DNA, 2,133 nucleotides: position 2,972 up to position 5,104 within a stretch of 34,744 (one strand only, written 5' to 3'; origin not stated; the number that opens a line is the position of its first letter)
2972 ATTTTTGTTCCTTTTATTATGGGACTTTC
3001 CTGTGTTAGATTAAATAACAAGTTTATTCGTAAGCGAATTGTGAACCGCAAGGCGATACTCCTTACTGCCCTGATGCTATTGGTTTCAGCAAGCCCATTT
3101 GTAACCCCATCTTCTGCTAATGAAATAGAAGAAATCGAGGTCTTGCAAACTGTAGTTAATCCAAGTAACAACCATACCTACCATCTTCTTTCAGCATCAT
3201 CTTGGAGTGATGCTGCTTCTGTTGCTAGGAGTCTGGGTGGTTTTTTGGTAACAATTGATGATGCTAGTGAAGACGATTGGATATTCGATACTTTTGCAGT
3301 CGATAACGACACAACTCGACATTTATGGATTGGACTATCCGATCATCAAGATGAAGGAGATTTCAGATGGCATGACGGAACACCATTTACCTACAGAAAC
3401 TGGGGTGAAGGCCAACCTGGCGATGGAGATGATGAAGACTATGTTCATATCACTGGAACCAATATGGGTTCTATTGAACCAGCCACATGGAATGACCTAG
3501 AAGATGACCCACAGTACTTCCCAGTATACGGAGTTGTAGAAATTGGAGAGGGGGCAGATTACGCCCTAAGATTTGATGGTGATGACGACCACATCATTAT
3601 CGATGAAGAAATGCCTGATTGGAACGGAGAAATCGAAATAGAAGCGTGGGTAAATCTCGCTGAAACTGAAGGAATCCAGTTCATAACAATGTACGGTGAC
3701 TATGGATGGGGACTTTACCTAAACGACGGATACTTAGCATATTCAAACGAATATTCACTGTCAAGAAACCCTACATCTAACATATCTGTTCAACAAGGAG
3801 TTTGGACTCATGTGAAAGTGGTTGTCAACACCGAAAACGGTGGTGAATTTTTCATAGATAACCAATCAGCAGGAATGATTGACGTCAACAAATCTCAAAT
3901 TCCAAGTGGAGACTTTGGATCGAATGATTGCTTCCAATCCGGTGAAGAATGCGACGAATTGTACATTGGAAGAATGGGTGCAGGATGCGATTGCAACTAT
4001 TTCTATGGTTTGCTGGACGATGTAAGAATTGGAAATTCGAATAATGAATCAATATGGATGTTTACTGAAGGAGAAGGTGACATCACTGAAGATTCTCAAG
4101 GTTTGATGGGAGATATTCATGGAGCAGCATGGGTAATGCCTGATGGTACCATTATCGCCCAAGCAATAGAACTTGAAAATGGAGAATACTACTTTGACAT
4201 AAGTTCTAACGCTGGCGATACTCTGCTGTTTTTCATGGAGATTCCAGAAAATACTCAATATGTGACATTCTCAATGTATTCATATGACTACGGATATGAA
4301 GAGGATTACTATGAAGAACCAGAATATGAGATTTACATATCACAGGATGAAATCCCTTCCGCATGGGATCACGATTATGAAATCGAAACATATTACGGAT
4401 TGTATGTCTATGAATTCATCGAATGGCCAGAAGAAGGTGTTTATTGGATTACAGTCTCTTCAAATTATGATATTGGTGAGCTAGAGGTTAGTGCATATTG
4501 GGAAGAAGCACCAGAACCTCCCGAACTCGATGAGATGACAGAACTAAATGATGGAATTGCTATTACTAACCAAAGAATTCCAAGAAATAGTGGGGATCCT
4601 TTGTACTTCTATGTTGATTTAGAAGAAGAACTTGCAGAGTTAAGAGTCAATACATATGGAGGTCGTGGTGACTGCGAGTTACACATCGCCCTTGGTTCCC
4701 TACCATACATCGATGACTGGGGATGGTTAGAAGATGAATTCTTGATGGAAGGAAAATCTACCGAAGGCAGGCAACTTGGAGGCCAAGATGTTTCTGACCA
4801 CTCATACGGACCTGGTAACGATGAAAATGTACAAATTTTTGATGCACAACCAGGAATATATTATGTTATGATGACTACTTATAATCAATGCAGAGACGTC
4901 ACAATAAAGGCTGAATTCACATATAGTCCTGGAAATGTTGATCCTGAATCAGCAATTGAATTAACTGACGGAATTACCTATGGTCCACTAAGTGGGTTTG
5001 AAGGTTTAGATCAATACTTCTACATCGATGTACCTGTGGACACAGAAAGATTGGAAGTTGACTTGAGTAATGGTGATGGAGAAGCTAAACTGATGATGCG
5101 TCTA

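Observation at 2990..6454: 1154-aa Ca-dependent mosaic surface protein with an unusual domain combination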

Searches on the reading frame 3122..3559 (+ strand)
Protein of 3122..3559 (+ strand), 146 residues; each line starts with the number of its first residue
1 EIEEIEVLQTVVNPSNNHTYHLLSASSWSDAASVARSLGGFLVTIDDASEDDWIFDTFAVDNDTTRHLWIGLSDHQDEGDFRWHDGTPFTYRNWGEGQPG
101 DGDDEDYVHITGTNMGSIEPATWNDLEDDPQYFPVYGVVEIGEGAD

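Call 10: search_protein_families(library=pfam, proteins=[window:3137-3559:+], max_evalue=10)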
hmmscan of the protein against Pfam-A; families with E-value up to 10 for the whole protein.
seq(141 aa): 2 families
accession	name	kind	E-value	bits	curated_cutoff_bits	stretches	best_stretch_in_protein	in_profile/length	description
PF00059.27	Lectin_C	-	3.3e-13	50.8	22.6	1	20-120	2-94/107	Lectin C-type domain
PF06780.16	Erp_C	-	3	8.3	24.3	1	49-74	37-62/140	Erp protein C-terminus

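Call 52: find_homologous_proteins(query=window:3122-3559:+, max_evalue=0.00001)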
Query window:3122-3559:+ (146 aa): 59 proteins with E <= 0.00001 among 80 candidates.
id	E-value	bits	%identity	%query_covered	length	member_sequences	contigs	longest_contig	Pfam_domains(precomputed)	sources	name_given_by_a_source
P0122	1.2e-88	313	92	100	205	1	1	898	PF00059.28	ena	-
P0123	6.8e-87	308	90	100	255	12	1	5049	PF00059.28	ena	-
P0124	1.4e-83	297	87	98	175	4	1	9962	PF00059.28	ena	-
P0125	4.0e-82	292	87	100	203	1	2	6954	PF00059.28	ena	-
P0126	5.9e-82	291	84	100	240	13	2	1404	PF00059.28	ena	-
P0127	9.3e-77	275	79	100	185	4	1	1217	PF00059.28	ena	-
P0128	1.1e-71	258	79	100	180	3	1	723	PF00059.28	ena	-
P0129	8.4e-70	252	88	84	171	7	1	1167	PF00059.28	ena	-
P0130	2.0e-67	244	73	97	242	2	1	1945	PF00059.28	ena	-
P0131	6.8e-67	243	72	99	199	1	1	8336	PF00059.28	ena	-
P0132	7.8e-65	236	71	98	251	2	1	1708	PF00059.28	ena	-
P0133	2.0e-64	234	70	99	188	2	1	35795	PF00059.28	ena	-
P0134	2.4e-64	234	70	99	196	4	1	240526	PF00059.28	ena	-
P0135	1.2e-63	232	68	99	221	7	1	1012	PF10013.16,PF00059.28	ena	-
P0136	1.5e-63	232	67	100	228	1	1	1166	PF00059.28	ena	-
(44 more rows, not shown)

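Call 69: search_solved_structures(query=window:3122-3559:+, max_evalue=0.001, show_alignments=5)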
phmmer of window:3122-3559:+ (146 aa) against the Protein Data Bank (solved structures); distinct sequences matched with E-value up to 0.001: 124 (the best 60 are shown).
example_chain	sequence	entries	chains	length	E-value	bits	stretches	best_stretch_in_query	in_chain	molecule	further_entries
9wyt_J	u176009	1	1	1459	6.7e-42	146.5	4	24-98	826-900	yolk sac IgY receptor precursor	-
7qsr_A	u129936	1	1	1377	4.1e-41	144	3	18-124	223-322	Secretory phospholipase A2 receptor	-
7jpt_A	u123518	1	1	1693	3.2e-38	134.6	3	25-100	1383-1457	Lymphocyte antigen 75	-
7jpu_A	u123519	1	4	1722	3.8e-38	134.3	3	25-100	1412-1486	Lymphocyte antigen 75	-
5xts_A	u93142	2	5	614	6.4e-24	88.1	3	27-108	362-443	Macrophage mannose receptor 1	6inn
5xtw_A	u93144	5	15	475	4.6e-17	65.8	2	27-108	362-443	Macrophage mannose receptor 1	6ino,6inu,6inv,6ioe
5ao5_A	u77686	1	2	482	1.7e-14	57.5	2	19-107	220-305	C-TYPE MANNOSE RECEPTOR 2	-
5ao6_A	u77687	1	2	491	1.8e-14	57.4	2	19-107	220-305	C-TYPE MANNOSE RECEPTOR 2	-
5e4k_A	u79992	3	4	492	1.8e-14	57.4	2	19-107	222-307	C-type mannose receptor 2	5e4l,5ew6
8k8h_A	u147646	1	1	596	5.9e-13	52.5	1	14-100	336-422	Lymphocyte antigen 75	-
8hbc_A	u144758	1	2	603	6.2e-13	52.4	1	14-100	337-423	Lymphocyte antigen 75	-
7jub_A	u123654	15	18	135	7.4e-11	45.6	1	26-126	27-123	Macrophage mannose receptor 1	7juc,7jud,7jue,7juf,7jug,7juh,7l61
6a7s_B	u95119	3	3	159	7.7e-11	45.6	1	26-102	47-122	N-acetylglucosamine-specific lectin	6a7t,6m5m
1egg_A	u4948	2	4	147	9.6e-11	45.3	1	26-126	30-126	MACROPHAGE MANNOSE RECEPTOR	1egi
1wmy_A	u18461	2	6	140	3.1e-10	43.6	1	38-125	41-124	lectin CEL-I, N-acetyl-D-galactosamine-specific C-type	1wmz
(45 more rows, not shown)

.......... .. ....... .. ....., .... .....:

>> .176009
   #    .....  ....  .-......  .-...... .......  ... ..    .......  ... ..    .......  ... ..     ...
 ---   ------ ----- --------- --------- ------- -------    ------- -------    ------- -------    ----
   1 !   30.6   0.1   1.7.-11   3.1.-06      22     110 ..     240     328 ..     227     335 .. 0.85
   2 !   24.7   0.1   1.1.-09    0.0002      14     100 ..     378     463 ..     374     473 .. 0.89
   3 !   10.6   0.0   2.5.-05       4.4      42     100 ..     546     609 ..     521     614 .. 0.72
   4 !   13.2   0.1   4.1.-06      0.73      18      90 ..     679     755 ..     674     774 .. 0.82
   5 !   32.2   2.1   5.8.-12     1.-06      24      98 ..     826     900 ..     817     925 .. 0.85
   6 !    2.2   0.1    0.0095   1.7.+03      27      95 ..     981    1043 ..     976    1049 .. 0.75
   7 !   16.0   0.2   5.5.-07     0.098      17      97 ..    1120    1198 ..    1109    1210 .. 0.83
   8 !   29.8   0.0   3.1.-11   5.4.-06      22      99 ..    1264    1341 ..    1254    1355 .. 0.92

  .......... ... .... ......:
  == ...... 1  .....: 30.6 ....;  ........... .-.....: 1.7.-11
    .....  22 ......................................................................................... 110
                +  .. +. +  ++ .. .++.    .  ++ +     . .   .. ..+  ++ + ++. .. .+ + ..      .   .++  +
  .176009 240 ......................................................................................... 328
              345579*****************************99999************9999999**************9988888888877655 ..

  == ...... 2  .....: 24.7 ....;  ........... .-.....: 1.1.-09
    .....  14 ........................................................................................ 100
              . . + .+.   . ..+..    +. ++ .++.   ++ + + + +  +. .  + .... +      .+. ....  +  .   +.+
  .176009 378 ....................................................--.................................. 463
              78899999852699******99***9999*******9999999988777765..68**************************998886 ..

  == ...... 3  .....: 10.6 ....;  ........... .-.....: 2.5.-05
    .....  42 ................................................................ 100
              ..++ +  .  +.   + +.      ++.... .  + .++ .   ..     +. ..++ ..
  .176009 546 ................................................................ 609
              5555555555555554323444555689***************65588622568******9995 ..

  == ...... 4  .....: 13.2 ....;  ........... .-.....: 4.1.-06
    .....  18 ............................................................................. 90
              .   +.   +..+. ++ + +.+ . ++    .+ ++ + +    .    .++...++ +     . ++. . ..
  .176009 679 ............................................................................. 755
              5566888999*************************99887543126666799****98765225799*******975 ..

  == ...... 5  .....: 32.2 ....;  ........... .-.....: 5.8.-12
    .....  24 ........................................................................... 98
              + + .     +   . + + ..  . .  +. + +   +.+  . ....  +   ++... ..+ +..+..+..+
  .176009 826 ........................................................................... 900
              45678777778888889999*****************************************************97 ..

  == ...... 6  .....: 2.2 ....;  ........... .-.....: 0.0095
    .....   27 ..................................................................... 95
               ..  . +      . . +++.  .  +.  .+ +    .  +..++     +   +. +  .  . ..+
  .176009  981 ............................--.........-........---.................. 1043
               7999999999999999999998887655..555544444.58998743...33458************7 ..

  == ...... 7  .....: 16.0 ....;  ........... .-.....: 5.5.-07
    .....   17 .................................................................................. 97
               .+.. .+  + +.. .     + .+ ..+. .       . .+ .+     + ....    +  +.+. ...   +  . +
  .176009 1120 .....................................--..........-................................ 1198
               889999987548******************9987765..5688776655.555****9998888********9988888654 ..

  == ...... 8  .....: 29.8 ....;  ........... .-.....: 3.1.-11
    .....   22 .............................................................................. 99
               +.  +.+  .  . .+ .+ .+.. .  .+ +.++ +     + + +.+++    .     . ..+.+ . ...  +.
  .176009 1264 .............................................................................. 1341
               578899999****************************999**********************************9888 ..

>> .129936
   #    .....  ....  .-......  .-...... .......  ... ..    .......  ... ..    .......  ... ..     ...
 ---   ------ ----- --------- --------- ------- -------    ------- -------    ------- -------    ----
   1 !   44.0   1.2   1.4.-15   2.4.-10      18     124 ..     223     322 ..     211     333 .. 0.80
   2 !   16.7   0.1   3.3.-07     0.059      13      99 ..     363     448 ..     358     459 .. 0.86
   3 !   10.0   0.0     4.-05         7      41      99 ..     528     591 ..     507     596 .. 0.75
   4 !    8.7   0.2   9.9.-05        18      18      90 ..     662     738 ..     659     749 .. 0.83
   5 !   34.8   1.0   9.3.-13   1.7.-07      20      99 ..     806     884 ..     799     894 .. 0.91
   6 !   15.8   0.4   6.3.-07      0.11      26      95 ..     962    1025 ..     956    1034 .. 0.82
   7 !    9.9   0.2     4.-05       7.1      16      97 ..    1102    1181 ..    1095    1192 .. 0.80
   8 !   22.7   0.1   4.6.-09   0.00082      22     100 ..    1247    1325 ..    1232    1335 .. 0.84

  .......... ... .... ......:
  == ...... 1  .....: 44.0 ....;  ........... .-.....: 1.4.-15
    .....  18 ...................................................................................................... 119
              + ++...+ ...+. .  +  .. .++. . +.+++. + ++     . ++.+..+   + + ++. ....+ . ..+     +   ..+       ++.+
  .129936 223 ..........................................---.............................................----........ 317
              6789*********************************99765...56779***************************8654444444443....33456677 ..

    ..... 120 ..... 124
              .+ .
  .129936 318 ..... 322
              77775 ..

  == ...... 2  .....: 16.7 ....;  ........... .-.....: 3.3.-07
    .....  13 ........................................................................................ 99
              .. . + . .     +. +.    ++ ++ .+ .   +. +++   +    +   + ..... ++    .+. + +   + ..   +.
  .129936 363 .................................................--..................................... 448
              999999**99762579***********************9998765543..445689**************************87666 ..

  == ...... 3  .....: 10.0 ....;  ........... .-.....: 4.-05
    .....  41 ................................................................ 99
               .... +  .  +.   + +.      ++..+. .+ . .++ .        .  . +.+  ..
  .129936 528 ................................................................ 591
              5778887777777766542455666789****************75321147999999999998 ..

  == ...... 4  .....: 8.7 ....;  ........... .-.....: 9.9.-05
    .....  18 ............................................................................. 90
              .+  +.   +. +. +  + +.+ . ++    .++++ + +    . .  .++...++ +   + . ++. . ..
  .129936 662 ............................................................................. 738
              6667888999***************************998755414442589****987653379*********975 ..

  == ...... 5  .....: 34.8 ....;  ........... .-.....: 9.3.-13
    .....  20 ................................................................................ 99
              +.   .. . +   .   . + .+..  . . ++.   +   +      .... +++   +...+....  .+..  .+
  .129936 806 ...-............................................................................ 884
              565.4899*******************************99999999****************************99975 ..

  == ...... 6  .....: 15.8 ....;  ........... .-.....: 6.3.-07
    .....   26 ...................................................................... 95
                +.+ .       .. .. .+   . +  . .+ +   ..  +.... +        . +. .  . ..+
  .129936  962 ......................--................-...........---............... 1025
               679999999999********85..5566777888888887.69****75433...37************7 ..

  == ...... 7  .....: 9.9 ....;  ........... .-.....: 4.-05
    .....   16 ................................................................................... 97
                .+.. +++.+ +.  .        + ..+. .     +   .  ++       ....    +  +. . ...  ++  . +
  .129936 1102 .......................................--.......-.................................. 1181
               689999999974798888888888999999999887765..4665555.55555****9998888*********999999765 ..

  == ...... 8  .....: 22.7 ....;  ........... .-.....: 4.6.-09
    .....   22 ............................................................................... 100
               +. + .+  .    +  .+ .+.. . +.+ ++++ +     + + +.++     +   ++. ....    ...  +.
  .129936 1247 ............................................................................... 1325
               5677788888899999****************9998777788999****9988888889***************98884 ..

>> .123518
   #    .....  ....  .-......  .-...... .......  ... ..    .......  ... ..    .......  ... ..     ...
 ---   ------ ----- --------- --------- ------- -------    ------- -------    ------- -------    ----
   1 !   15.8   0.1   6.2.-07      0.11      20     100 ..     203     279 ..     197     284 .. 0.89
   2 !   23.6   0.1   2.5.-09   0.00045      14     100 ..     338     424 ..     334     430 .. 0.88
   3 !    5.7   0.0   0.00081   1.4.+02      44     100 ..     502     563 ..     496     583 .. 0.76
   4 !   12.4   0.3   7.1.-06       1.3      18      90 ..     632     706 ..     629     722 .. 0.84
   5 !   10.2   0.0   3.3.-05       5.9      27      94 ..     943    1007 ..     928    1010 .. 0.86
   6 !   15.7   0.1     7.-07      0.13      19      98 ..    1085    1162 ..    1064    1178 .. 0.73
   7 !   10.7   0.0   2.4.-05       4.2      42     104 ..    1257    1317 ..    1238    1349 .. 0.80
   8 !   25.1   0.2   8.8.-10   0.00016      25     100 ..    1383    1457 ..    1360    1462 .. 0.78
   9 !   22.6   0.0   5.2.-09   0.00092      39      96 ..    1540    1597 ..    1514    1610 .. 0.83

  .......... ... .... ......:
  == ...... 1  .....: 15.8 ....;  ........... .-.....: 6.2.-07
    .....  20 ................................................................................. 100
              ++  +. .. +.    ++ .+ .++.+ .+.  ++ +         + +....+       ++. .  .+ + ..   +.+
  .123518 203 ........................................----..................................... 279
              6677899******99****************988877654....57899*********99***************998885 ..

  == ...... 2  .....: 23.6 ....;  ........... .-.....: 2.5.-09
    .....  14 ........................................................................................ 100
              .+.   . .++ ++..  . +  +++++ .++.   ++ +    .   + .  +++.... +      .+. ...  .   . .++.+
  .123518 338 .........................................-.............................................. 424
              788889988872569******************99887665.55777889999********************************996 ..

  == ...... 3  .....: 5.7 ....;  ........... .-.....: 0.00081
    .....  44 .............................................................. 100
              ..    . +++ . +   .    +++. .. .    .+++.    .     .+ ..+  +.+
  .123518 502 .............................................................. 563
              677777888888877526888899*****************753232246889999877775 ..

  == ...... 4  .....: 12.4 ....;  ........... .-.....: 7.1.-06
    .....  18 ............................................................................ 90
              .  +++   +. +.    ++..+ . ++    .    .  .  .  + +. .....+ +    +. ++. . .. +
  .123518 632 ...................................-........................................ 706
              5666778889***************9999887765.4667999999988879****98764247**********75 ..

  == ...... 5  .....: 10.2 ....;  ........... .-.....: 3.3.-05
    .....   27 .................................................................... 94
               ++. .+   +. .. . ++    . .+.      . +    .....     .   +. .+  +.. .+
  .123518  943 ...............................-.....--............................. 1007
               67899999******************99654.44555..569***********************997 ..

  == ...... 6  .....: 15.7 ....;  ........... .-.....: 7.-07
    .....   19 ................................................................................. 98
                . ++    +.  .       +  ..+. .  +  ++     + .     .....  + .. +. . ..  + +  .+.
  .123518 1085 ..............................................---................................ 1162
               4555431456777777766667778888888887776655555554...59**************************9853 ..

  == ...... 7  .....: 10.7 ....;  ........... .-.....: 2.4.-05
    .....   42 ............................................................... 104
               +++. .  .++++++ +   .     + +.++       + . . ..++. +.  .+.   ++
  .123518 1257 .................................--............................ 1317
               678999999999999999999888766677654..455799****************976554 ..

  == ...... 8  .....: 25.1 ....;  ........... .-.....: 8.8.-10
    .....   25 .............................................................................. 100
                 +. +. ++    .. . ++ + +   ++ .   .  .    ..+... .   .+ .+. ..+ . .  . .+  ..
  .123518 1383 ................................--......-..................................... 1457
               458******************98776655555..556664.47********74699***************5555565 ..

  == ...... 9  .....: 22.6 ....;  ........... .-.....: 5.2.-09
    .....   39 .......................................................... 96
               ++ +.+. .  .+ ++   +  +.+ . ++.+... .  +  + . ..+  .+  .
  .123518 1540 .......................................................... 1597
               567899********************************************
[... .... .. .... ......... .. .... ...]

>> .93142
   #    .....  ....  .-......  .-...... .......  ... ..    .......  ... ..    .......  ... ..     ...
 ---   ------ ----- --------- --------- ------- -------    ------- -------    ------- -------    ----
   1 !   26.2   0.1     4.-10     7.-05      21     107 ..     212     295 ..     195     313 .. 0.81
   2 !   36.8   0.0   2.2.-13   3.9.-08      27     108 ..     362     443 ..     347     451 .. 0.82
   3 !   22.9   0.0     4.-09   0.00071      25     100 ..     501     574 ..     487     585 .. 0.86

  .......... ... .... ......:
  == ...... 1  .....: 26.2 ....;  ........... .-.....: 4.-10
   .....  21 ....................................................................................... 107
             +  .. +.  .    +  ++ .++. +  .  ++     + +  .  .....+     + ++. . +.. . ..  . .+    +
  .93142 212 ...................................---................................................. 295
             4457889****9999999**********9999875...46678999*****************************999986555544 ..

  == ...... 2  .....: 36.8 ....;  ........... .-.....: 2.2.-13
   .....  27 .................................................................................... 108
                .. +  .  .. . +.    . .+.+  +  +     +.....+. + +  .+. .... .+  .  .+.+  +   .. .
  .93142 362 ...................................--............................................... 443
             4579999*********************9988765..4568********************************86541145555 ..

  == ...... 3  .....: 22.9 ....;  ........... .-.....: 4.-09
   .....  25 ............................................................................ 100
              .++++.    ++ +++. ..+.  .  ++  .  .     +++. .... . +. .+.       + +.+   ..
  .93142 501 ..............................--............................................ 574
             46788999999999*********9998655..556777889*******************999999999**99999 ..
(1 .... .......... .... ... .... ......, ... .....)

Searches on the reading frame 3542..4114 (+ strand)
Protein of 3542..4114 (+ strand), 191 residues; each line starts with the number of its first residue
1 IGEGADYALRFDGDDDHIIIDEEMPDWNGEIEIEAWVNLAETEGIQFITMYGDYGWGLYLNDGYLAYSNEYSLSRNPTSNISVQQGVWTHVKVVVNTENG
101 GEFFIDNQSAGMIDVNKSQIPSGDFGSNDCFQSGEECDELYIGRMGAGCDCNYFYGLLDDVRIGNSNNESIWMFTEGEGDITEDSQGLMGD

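Call 10: search_protein_families(library=pfam, proteins=[window:3542-4114:+], max_evalue=10)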
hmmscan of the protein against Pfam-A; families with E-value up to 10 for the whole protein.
seq(191 aa): 4 families
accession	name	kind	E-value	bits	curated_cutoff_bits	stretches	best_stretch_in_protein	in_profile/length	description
PF13385.13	Laminin_G_3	-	1e-09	39.2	27.6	1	12-163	1-140/151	Concanavalin A-like lectin/glucanases superfamily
PF01828.24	Peptidase_A4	-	0.047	13.6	22.3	1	59-112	64-120/206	Peptidase A4 family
PF02210.31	Laminin_G_2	-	0.048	14.6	22.9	1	52-145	18-99/126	Laminin G domain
PF06219.17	DUF1005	-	0.31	10.6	27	1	86-134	320-367/436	Protein of unknown function (DUF1005)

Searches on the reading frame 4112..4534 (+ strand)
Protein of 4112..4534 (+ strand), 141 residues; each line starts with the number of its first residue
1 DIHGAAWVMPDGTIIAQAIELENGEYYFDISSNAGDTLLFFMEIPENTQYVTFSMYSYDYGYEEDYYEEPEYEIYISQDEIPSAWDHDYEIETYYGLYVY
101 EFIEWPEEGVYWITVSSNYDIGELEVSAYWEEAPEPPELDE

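Call 10: search_protein_families(library=pfam, proteins=[window:4112-4534:+], max_evalue=10)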
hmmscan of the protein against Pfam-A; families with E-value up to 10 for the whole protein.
seq(141 aa): 1 family
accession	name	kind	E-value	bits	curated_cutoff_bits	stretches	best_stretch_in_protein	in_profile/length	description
PF25035.1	SYNE1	-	0.21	12.3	27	1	77-92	64-79/105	Nesprin-1 domain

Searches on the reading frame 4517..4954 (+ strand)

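Call 10: search_protein_families(library=pfam, proteins=[window:4517-4954:+], max_evalue=10)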
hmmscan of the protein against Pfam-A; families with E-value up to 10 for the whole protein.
seq(146 aa): 1 family
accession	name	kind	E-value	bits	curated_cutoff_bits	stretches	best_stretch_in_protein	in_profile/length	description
PF04151.21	PPC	-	0.019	16.3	25.9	1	92-118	41-67/70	Bacterial pre-peptidase C-terminal domain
